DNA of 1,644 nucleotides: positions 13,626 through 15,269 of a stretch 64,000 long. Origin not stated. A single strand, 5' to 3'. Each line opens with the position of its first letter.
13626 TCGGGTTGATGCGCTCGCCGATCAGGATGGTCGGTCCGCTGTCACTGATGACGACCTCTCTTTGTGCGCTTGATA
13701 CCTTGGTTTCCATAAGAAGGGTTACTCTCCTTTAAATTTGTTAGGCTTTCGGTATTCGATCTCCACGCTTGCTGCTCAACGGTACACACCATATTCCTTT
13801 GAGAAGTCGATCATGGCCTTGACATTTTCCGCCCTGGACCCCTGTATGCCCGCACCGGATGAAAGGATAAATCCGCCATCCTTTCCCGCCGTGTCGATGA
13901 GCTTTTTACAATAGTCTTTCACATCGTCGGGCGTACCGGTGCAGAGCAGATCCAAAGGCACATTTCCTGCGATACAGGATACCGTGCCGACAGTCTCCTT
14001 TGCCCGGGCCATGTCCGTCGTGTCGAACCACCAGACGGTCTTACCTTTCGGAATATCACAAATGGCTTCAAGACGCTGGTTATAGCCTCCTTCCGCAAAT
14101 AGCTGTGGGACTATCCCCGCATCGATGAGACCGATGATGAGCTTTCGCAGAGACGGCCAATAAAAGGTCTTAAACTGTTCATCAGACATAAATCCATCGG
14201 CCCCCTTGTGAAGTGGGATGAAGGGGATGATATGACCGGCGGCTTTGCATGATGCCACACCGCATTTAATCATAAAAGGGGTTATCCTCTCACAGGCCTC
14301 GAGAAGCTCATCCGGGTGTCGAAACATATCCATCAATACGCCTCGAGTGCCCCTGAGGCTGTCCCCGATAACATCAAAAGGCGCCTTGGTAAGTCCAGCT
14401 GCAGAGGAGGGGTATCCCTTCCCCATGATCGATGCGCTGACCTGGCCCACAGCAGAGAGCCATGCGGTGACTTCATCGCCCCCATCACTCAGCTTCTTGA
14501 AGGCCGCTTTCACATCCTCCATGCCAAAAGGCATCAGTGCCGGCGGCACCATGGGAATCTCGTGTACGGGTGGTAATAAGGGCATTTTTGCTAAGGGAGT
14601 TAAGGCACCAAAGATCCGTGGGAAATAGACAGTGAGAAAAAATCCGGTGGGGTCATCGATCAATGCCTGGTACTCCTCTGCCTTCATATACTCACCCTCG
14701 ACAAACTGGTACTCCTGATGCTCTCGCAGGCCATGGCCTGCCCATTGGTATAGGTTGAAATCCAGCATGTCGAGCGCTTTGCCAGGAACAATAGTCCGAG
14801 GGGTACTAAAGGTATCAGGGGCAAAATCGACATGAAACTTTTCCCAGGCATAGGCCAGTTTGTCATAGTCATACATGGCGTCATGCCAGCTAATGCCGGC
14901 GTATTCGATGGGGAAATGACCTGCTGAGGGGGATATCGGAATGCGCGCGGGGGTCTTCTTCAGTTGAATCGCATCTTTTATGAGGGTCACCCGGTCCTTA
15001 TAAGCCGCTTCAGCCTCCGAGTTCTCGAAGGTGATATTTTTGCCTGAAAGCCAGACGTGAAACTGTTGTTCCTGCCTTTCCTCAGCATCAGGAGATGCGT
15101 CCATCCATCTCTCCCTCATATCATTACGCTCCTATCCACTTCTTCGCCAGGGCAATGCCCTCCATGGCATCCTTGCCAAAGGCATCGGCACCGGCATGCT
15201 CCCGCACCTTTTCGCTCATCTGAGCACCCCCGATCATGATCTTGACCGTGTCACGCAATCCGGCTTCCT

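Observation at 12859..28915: ~16 kb corrinoid-methyltransferase catabolic island: an MtvABC-like O-demethylase operon, a RamA activase and a second UroD/corrinoid pair flanking an aryl-CoA ligase / TRAP / thiolase module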

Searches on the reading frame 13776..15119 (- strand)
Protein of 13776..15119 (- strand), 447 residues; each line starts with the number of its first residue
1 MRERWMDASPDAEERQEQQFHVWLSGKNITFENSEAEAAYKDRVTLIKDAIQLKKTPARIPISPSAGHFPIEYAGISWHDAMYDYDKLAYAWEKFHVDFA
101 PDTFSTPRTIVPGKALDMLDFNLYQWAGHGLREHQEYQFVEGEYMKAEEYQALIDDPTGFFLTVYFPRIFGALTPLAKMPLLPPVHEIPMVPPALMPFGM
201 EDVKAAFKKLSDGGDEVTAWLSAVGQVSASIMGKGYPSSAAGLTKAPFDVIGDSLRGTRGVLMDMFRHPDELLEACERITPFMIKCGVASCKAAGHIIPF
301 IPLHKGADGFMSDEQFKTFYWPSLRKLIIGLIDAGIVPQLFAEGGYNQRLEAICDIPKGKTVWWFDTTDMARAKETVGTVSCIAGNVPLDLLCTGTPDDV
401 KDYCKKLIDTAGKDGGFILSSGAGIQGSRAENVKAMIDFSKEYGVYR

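Call 3: search_protein_families(library=pfam, proteins=[window:13776-15119:-])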
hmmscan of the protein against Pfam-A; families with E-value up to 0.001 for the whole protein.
window:13776-15119:- (447 aa): 1 family
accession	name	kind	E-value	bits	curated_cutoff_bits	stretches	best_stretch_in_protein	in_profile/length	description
PF01208.23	URO-D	-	2.6e-22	79.8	23.9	1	200-443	102-346/346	Uroporphyrinogen decarboxylase (URO-D)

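Call 5: search_protein_families(library=ncbifam, proteins=[window:13776-15119:-], max_evalue=0.01)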
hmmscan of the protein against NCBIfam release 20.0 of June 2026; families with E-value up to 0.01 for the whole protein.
window:13776-15119:- (447 aa): 5 families
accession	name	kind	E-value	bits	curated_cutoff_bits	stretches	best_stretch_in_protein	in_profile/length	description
NF004889.0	PRK06252.1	subfamily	9.9e-14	51.1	244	1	245-444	146-337/340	methylcobalamin:coenzyme M methyltransferase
TIGR01463.1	mtaA_cmuA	subfamily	1.4e-08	34.4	235.4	1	255-443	154-338/340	MtaA/CmuA family methyltransferase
NF040654.1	MtaA_Meth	equivalog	2.7e-07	29.8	400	1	246-443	145-335/337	methylcobamide:CoM methyltransferase MtaA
NF041608.1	methylcob_mtaseMtbA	equivalog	1.5e-06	27.5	600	1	280-443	179-337/339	methylcobamide:CoM methyltransferase MtbA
TIGR01464.1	hemE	equivalog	0.00011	21.3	302.95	1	309-439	205-335/338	uroporphyrinogen decarboxylase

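Call 7: find_homologous_proteins(query=window:13776-15119:-)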
Query window:13776-15119:- (447 aa): 6778 proteins with E <= 0.001 among 8000 candidates; the best 120 are listed.
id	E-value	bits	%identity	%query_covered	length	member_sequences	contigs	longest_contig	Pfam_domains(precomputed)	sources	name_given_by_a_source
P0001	0.0e+0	1047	100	100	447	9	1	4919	PF01208.24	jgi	jgi:hypothetical protein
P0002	5.0e-289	977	91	100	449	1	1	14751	PF01208.24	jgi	jgi:uroporphyrinogen-III decarboxylase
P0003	8.2e-289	976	92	100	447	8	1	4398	PF01208.24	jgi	jgi:hypothetical protein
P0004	6.8e-287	970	91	100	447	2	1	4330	PF01208.24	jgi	jgi:hypothetical protein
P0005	1.1e-277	939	88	100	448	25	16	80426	PF01208.24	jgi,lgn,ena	jgi:hypothetical protein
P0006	6.7e-270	914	85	100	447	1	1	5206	PF01208.24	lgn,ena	-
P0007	1.6e-260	883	82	100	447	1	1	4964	PF01208.24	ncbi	-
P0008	3.0e-249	845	78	100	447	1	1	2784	PF01208.24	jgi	jgi:uroporphyrinogen-III decarboxylase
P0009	2.8e-248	842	78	100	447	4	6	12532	PF01208.24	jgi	jgi:hypothetical protein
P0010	5.5e-245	831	77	100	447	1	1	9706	PF01208.24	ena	-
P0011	2.2e-244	829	76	100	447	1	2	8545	PF01208.24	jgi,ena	jgi:Uroporphyrinogen-III decarboxylase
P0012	3.4e-244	829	77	100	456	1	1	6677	PF01208.24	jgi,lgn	jgi:hypothetical protein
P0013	4.2e-244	829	77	100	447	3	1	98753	PF01208.24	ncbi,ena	-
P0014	4.3e-244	828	77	100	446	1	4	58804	PF01208.24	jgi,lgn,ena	jgi:hypothetical protein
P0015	6.0e-240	815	76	100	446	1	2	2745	PF01208.24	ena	-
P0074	1.5e-222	757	69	100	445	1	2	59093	PF01208.24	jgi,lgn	-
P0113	1.2e-220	751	68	100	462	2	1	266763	PF01208.24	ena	-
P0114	1.4e-220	751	68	100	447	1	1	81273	PF01208.24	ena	-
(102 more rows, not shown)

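Call 11: search_solved_structures(query=window:13776-15119:-, max_evalue=1, show_alignments=2)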
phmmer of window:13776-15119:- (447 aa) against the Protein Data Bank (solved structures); distinct sequences matched with E-value up to 1: 3.
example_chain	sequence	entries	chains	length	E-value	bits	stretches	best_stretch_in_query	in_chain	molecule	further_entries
9rui_A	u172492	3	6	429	5.1e-36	127.6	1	221-444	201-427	CdmB from Acetobacterium malicum subsp. dehalogenans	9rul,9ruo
3cyv_A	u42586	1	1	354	0.0046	19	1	212-426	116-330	Uroporphyrinogen decarboxylase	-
2e11_A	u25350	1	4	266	0.37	12.7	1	319-406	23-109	Hydrolase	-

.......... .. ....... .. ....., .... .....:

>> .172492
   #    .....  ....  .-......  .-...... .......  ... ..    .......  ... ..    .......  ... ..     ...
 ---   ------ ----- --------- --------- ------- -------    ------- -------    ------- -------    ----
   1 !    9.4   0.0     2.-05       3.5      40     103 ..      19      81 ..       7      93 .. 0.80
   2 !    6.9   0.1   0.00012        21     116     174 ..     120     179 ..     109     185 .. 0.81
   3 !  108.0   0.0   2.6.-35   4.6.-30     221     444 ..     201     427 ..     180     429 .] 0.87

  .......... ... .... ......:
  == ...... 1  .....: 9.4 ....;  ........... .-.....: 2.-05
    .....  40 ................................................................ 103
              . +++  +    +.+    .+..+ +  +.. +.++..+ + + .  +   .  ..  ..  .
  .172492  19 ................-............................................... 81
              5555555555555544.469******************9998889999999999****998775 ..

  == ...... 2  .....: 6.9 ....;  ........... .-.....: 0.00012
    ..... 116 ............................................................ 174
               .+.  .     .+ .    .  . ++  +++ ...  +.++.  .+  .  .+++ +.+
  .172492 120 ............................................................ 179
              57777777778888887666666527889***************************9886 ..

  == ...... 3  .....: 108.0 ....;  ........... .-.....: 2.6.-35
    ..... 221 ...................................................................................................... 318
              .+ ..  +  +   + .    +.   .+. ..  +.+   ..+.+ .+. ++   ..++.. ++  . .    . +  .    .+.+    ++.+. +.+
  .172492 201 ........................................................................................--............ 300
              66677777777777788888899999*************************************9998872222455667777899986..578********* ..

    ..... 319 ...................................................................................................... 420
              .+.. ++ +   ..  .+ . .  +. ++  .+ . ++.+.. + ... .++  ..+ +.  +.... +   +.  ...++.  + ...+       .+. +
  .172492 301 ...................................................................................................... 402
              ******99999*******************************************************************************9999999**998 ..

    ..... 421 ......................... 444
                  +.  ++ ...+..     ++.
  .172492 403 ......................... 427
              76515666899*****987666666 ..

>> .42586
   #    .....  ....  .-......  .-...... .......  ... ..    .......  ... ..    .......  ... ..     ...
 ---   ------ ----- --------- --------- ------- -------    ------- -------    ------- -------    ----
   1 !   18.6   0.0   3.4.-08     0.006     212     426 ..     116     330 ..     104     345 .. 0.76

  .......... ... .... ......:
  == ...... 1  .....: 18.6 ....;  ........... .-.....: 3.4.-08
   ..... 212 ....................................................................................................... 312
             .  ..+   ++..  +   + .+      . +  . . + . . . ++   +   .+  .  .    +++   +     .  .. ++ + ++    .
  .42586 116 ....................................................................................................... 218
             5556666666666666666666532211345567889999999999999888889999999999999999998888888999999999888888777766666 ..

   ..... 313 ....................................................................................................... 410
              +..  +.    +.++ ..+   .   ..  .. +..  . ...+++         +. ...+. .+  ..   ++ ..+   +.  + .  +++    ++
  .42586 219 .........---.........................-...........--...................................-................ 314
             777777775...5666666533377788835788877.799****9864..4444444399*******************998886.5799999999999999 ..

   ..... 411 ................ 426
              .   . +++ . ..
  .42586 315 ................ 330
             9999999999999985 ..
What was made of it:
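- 13776..15119 (-): MT I: substrate:corrinoid methyltransferase, long UroD-superfamily type (MtvB/MtoB/CdmB clade). Closest solved structure by sequence is CdmB 9rui, E 5e-36 (call 11).
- Closest known: CdmBCA chloromethane dehalogenase/methyltransferase of Acetobacterium dehalogenans. Same: Same clade of long UroD-superfamily MT I. CdmB is the closest solved structure by sequence (E 5e-36), with a collinear alignment that includes the N-terminal half (call 11).
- Tried and rejected: The sequence search (call 11) gave the CdmB link instead.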

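Call 14: find_encoding_contigs(protein=window:13776-15119:-, flank=10000, max_places=4)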
Protein window:13776-15119:- (447 aa): 20 contigs read that carry it; 4 places shown.
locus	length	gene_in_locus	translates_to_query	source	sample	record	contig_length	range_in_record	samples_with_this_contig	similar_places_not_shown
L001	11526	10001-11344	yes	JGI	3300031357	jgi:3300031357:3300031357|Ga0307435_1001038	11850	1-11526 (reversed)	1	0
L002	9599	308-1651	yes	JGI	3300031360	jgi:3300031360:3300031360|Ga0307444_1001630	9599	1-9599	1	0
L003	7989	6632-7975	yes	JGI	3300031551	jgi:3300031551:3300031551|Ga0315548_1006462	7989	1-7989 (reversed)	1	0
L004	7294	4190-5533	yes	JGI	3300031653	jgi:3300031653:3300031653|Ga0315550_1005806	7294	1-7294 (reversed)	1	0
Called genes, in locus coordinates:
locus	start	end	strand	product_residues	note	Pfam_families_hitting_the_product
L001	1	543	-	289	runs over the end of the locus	?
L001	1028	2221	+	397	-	PF00108:Thiolase_N, PF02803:Thiolase_C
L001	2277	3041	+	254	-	PF00106:adh_short, PF08659:KR, PF13561:adh_short_C2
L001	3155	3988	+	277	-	PF09339:HTH_IclR (weak), PF01614:IclR_C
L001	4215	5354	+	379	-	PF03480:DctP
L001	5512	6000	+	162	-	PF04290:DctQ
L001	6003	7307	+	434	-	PF06808:DctM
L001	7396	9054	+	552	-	PF00501:AMP-binding, PF13193:AMP-binding_C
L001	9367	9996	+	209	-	PF02607:B12-binding_2, PF02310:B12-binding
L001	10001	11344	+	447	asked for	PF01208:URO-D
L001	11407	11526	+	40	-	?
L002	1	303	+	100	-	?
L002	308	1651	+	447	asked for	PF01208:URO-D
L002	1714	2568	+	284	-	PF00809:Pterin_bind, PF03599:CdhD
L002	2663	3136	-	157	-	PF01381:HTH_3, PF02311:AraC_binding, PF07883:Cupin_2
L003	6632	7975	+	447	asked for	PF01208:URO-D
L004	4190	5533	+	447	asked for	PF01208:URO-D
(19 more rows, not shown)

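Call 18: find_related_loci(query=window:13776-15119:-, collection=genome_contigs, flank=10000)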
Query window:13776-15119:- (447 aa) in genome_contigs; peptide patterns used: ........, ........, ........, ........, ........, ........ (x = any residue, [..] = any of these).
51 stretches matched a pattern; 24 encode a relative of the query (tblastn E <= 1e-3); 24 distinct loci.
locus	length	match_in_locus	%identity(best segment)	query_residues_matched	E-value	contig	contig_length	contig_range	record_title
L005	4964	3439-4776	82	1-446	0e+0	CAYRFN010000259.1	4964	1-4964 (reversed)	MAG TPA_asm: uncultured Desulfobacteraceae bacterium isolate SRP323688_co1_105 genome assembly, contig: NODE_23043_lengt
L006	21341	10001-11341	79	1-447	0e+0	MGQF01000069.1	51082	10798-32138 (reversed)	MAG: Deltaproteobacteria bacterium RBG_13_52_11 RBG_13_scaffold_453, whole genome shotgun sequence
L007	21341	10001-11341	77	1-447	0e+0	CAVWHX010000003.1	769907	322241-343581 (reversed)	MAG: uncultured delta proteobacterium isolate MFD01476.bin.2.53 genome assembly, contig: contig_25409, whole genome shot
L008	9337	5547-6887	70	1-447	0e+0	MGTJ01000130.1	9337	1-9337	MAG: Desulfobacterales bacterium RIFOXYA12_FULL_46_15 rifixya3_full_scaffold_3789, whole genome shotgun sequence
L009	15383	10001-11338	67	1-446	0e+0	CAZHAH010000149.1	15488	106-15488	MAG TPA_asm: uncultured Desulfobacteraceae bacterium isolate SRP167671_co2_229 genome assembly, contig: NODE_5017_length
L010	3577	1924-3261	67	1-446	0e+0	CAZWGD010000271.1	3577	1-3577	MAG TPA_asm: uncultured Desulfobacteraceae bacterium isolate SRP167671_co1_167 genome assembly, contig: NODE_30820_lengt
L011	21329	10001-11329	52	1-443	2e-169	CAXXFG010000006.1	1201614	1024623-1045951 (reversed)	MAG: Desulfobacterales bacterium isolate 3b767e67-195d-4c3a-8bcb-1f550488cde7 genome assembly, contig: contig_6, whole g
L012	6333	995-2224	49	37-447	7e-130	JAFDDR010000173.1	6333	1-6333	MAG: Deltaproteobacteria bacterium isolate Meg19_1012_Bin_18 Meg19_1012_Bin_18_scaffold_52718, whole genome shotgun sequ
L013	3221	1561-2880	43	5-446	2e-118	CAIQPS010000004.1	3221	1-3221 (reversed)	MAG: uncultured actinobacterium isolate LaPlata_bin-3933 genome assembly, contig: bin-3933:004/169, whole genome shotgun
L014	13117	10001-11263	44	24-447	3e-107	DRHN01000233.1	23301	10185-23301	MAG TPA_asm: Spirochaetes bacterium isolate HyVt-370 HyVt-370_k145_431553, whole genome shotgun sequence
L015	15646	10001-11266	43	23-447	2e-106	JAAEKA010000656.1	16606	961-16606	Anaerolineae bacterium clx_CAG2 CAG2c_656, whole genome shotgun sequence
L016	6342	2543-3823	38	14-442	2e-95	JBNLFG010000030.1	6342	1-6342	MAG: Anaerolineales bacterium isolate C1.bin.8.strict NODE_30_length_6342_cov_5.668316, whole genome shotgun sequence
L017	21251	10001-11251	39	26-446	5e-95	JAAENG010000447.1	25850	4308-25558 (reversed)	MAG: Chloroflexota bacterium isolate Bse_26 BseG_CONTIG2910179, whole genome shotgun sequence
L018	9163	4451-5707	38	29-447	5e-94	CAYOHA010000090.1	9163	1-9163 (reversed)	MAG TPA_asm: uncultured Dehalococcoidales bacterium isolate binchicken_co376_250 genome assembly, contig: NODE_9202_leng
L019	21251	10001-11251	39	26-446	1e-93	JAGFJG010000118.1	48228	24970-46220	MAG: Caldilineales bacterium isolate mag.17 k127_2046806, whole genome shotgun sequence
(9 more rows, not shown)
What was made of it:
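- Tried and rejected: All relatives are MAGs (call 18).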

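Call 48: search_protein_families(library=pfam, proteins=[L009:3498-4283:+, L009:4311-5288:+, L009:5285-5761:+, L009:5762-8041:+, L009:8085-9776:+, L009:12414-13553:-, L009:13573-14250:-, L009:14330-15127:-, L006:3200-3883:-, L006:12280-13485:+], max_evalue=0.0001)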
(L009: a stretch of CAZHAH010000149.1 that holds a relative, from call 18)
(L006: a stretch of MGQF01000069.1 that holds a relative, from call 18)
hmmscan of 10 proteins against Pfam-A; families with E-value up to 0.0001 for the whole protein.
L009:3498-4283:+ (261 aa): 2 families
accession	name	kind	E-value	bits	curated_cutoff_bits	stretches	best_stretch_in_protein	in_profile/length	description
PF01614.24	IclR_C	-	1.4e-31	109.8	24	1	87-253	6-172/174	Bacterial transcriptional regulator IclR C-terminal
PF09339.16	HTH_IclR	-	1.8e-12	47.3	22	1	16-65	1-50/52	IclR helix-turn-helix domain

L009:4311-5288:+ (325 aa): 2 families
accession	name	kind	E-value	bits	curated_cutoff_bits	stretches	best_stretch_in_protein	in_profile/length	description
PF00941.27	FAD_binding_5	-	8.8e-40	136.7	27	1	5-213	2-169/170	FAD binding domain in molybdopterin dehydrogenase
PF03450.22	CO_deh_flav_C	-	2.2e-14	53.9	25.5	1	224-319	4-102/102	CO dehydrogenase flavoprotein C-terminal domain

L009:5285-5761:+ (158 aa): 3 families
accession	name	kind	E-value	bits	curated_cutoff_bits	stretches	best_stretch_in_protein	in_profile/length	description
PF01799.25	Fer2_2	-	1.3e-29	102.6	30.3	1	75-146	1-73/75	[2Fe-2S] binding domain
PF00111.32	Fer2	-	3.3e-10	40.2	21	1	8-61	2-55/77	2Fe-2S iron-sulfur cluster binding domain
PF13085.11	Fer2_3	-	1.9e-05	25.1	27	1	35-79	46-89/107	2Fe-2S iron-sulfur cluster binding domain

L009:5762-8041:+ (759 aa): 3 families
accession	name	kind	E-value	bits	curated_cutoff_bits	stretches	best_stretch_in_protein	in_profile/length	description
PF02738.23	MoCoBD_1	-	2.3e-81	272.9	27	1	145-388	1-243/244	Molybdopterin cofactor-binding domain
PF20256.3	MoCoBD_2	-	8.4e-74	249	27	1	419-695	7-283/283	Molybdopterin cofactor-binding domain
PF01315.27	Ald_Xan_dh_C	-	2.8e-32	111.7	31.3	1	23-129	2-110/110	Aldehyde oxidase and xanthine dehydrogenase, a/b hammerhead domain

L009:8085-9776:+ (563 aa): 2 families
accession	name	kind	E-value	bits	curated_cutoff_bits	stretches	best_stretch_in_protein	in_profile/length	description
PF00501.34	AMP-binding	-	5e-68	230.1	29.9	1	31-409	1-384/384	AMP-binding enzyme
PF13193.12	AMP-binding_C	-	3.6e-12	47.5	24.5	1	460-534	1-74/76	AMP-binding enzyme C-terminal domain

L009:12414-13553:- (379 aa): 1 family
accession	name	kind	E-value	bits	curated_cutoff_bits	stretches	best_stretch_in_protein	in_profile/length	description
PF01208.23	URO-D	-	1.1e-22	80.9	23.9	1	176-376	143-346/346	Uroporphyrinogen decarboxylase (URO-D)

L009:13573-14250:- (225 aa): 2 families
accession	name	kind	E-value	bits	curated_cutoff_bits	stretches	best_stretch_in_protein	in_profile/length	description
PF02310.24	B12-binding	-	2.3e-23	82.8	32.1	1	104-214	2-118/121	B12 binding domain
PF02607.22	B12-binding_2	-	5.4e-14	52.6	23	1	21-91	4-74/74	B12 binding domain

L009:14330-15127:- (265 aa): 2 families
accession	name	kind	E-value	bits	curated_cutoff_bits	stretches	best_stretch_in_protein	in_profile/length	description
PF00378.25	ECH_1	-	1.8e-40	139.3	27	1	7-213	2-200/251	Enoyl-CoA hydratase/isomerase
PF16113.10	ECH_2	-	7.8e-14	52.3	27.2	2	99-202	85-187/335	Enoyl-CoA hydratase/isomerase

L006:3200-3883:- (227 aa): 1 family
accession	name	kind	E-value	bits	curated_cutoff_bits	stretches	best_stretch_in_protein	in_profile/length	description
PF07796.16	DUF1638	-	8.2e-45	153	27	1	37-202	2-161/161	Protein of unknown function (DUF1638)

L006:12280-13485:+ (401 aa): 1 family
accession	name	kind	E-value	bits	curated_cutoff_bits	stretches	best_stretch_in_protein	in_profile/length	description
PF01208.23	URO-D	-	3.4e-23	82.6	23.9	1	191-397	138-346/346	Uroporphyrinogen decarboxylase (URO-D)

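Call 49: predict_structure(alignment_id=A2)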
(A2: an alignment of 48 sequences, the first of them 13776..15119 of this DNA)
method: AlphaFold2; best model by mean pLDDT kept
length: 447 residues; sequences in the alignment: 48
mean_pLDDT: 88.7   pTM: 0.89
mean pLDDT of the five models: 88.7, 87.1, 84.7, 82.8, 81.7
residues with pLDDT >= 90: 293; 70-90: 119; 50-70: 29; < 50: 6
segments of 3 or more residues with pLDDT < 50: 125-130
pLDDT, mean of each block of 10 residues (from residue 1): 89 95 91 98 97 95 89 89 93 93 88 89 50 61 89 92 90 88 70 84 94 94 91 92 89 88 94 96 93 85 74 91 96 96 82 94 89 94 89 95 94 91 83 95 79
secondary structure, 60 per line:
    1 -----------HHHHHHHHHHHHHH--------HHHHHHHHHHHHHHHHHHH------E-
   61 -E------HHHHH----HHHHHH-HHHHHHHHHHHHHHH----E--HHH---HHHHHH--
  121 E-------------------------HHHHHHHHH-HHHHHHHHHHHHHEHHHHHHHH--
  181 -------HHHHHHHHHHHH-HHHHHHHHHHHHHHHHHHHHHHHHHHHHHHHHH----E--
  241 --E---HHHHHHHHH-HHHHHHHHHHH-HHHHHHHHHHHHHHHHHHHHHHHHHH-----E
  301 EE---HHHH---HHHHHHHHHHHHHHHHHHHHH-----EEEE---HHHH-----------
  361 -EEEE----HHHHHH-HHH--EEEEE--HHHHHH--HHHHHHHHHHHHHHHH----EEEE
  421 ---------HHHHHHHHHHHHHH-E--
elements in order: H12-25 H34-52 H69-73 H78-83 H85-99 H113-118 H147-155 H157-169 H171-178 H188-199 H201-233 H247-255 H257-267 H269-294 E300-302 H306-309 H313-333 E339-342 H346-349 E362-365 H370-375 E382-386 H389-394 H397-412 E417-420 H430-443
